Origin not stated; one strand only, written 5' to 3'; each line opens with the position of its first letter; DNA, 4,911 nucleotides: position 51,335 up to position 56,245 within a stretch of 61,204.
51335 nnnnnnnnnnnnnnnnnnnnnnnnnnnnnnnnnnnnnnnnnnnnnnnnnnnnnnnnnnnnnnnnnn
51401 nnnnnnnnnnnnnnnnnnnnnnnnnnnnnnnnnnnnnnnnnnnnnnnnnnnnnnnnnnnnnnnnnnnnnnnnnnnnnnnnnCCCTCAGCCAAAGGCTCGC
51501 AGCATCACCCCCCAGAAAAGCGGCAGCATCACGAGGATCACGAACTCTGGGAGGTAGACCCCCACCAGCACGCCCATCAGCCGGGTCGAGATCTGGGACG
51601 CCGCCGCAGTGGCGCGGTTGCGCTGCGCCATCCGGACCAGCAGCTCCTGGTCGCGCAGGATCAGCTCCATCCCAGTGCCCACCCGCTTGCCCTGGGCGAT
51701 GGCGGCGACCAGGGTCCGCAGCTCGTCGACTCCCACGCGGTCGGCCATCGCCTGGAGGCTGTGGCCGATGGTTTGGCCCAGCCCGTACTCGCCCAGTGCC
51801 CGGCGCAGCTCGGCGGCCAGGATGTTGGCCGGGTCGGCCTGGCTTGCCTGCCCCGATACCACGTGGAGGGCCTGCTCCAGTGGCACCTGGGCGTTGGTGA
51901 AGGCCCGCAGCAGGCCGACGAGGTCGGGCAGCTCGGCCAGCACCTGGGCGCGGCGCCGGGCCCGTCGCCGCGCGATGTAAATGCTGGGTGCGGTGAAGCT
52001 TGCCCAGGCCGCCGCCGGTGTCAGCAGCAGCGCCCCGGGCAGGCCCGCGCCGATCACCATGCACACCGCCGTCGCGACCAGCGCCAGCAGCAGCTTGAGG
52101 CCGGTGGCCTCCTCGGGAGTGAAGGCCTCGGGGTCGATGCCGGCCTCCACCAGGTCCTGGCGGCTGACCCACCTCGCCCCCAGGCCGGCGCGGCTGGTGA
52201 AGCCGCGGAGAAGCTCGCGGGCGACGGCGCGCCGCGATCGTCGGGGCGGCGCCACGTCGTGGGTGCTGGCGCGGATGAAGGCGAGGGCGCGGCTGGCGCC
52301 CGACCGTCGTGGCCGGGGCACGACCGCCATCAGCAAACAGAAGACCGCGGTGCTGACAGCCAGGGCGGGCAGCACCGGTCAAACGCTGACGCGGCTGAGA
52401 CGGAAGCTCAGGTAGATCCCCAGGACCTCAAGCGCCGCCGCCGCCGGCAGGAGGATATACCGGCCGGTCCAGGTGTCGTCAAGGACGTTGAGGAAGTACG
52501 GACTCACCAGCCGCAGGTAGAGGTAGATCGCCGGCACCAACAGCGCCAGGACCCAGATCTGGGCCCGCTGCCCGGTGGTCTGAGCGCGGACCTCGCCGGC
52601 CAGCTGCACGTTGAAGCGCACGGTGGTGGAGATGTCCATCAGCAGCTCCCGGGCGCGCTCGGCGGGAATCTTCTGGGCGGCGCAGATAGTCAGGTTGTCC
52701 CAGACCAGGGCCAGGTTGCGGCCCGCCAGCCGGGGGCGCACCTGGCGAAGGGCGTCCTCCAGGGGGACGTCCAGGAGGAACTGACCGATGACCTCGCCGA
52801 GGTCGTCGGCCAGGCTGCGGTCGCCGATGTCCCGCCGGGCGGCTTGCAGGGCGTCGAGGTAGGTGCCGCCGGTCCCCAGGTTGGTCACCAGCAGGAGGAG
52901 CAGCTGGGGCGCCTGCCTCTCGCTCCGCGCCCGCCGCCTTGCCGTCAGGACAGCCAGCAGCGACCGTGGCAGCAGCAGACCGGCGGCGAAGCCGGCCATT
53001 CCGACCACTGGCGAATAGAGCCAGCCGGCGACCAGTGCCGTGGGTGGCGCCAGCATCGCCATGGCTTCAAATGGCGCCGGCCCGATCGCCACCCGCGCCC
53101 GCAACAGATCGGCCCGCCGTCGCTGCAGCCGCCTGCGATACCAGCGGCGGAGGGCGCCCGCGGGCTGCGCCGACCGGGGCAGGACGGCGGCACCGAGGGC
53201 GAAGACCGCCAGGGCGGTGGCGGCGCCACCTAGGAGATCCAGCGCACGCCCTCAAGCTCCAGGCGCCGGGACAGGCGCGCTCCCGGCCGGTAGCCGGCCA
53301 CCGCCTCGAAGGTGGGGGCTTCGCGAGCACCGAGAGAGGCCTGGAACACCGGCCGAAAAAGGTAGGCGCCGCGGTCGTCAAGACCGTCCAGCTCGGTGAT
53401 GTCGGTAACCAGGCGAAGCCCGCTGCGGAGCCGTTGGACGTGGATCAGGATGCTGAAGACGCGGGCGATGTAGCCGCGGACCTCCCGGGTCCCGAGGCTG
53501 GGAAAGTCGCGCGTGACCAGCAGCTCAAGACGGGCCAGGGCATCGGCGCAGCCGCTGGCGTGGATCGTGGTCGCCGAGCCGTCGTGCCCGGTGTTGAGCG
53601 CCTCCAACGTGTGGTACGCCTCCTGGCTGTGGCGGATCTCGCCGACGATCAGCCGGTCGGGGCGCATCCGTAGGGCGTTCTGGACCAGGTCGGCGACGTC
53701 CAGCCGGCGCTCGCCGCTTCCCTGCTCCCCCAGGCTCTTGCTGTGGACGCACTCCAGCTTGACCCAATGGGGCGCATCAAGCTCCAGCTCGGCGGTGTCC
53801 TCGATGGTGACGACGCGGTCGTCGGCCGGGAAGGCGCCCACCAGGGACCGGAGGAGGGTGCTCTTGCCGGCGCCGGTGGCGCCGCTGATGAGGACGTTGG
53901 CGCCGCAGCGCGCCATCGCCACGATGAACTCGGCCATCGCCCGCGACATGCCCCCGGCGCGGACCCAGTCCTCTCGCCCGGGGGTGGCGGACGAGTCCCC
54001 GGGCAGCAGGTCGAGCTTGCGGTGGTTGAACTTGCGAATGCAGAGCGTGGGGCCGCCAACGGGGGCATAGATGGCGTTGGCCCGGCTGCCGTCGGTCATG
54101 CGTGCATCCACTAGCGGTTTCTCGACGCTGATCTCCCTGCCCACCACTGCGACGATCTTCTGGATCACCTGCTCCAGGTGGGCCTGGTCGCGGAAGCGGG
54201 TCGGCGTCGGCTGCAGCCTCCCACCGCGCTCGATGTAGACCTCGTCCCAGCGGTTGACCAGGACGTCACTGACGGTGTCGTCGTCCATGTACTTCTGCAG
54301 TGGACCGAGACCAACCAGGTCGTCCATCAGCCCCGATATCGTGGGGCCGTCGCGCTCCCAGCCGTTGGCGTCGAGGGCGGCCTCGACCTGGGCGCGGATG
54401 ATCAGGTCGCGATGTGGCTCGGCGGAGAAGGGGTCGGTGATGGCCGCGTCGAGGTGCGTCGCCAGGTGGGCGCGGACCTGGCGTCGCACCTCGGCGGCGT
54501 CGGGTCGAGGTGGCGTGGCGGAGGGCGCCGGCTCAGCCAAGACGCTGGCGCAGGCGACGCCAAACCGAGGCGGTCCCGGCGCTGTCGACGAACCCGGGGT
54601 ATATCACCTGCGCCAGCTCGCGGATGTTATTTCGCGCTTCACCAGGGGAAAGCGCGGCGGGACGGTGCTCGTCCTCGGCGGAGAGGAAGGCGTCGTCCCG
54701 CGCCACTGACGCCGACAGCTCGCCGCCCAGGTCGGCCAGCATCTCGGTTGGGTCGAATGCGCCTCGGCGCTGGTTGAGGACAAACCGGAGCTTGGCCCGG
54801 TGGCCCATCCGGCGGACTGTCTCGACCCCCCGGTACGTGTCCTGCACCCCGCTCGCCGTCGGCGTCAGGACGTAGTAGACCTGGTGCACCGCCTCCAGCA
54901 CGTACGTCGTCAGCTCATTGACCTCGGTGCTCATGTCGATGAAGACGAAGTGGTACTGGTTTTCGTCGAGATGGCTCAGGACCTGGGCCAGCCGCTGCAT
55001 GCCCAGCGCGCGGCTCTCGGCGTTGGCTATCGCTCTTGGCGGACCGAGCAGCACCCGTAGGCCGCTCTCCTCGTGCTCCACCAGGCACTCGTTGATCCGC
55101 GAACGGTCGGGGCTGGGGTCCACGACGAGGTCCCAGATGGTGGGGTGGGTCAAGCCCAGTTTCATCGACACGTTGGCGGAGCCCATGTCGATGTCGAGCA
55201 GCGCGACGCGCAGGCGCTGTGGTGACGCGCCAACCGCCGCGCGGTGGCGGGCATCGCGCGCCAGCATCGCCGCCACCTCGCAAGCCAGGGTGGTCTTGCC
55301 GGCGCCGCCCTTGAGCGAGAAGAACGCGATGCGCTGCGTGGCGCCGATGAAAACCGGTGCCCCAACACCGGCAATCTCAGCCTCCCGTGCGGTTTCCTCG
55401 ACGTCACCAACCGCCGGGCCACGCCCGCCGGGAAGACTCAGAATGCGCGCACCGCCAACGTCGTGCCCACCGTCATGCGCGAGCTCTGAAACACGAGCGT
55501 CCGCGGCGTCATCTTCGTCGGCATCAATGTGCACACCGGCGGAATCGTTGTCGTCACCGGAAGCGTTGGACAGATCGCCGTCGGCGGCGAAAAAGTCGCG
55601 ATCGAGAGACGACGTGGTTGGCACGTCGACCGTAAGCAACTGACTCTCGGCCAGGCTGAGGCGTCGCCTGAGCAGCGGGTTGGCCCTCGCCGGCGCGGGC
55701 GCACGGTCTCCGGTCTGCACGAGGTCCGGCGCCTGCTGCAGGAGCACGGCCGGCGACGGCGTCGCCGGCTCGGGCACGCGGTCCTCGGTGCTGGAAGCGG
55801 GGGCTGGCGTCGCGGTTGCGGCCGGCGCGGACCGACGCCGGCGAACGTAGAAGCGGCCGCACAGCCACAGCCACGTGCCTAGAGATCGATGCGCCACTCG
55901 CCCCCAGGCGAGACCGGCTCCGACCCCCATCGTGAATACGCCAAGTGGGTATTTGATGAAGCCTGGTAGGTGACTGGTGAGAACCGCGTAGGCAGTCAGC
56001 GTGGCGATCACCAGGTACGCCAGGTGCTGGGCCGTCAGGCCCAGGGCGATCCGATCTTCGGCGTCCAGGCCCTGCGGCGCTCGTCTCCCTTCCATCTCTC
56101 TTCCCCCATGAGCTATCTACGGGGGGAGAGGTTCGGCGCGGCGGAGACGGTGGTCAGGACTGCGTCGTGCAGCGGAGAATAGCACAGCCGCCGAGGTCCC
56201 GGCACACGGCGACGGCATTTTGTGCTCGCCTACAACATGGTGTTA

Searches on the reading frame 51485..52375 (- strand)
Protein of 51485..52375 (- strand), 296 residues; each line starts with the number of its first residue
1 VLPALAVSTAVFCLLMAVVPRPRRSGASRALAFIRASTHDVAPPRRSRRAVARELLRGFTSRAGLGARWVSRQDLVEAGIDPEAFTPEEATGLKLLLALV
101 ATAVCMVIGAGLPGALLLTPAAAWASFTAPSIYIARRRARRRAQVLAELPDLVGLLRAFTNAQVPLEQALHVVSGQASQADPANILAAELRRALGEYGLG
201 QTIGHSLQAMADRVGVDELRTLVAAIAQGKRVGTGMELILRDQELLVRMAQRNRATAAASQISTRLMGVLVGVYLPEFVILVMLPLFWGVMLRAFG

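Call 15: search_protein_families(library=pfam, proteins=[window:51485-52375:-], max_evalue=0.0001)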
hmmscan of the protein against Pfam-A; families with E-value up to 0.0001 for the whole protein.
window:51485-52375:- (296 aa): 1 family
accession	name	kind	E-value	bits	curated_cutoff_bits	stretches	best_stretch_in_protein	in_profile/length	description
PF00482.28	T2SSF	-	1.3e-06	28.8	25.2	1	156-279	5-120/125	Type II secretion system (T2SS), protein F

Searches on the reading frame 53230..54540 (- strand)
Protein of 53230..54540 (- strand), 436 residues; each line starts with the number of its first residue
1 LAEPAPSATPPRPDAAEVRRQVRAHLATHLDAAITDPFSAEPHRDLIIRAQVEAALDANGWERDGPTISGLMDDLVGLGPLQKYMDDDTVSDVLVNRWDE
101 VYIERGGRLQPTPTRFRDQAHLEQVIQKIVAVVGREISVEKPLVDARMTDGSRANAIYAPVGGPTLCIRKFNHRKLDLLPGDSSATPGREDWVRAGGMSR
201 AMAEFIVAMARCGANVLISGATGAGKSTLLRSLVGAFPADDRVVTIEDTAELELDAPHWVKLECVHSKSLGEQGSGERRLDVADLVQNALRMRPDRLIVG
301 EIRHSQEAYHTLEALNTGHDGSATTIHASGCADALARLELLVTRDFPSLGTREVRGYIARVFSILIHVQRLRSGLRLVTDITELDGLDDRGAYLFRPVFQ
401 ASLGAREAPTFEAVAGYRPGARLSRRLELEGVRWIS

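Call 15: search_protein_families(library=pfam, proteins=[window:53230-54540:-], max_evalue=0.0001)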
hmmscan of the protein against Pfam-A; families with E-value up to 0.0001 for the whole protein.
window:53230-54540:- (436 aa): 1 family
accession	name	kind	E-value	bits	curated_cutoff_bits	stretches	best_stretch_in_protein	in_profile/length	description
PF00437.27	T2SSE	-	5.3e-43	147.5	24.9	1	77-357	4-264/370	Type II/IV secretion system protein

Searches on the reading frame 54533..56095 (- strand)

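Call 15: search_protein_families(library=pfam, proteins=[window:54533-56095:-], max_evalue=0.0001)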
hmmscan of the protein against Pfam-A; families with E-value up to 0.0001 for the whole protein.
window:54533-56095:- (520 aa): 2 families
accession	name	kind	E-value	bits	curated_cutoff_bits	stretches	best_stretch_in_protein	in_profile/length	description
PF13614.12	AAA_31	-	6.2e-10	39.7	27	1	254-428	2-168/177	AAA domain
PF01656.29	CbiA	-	6.4e-08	33.1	25.4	1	256-383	1-72/125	CobQ/CobB/MinD/ParA nucleotide binding domain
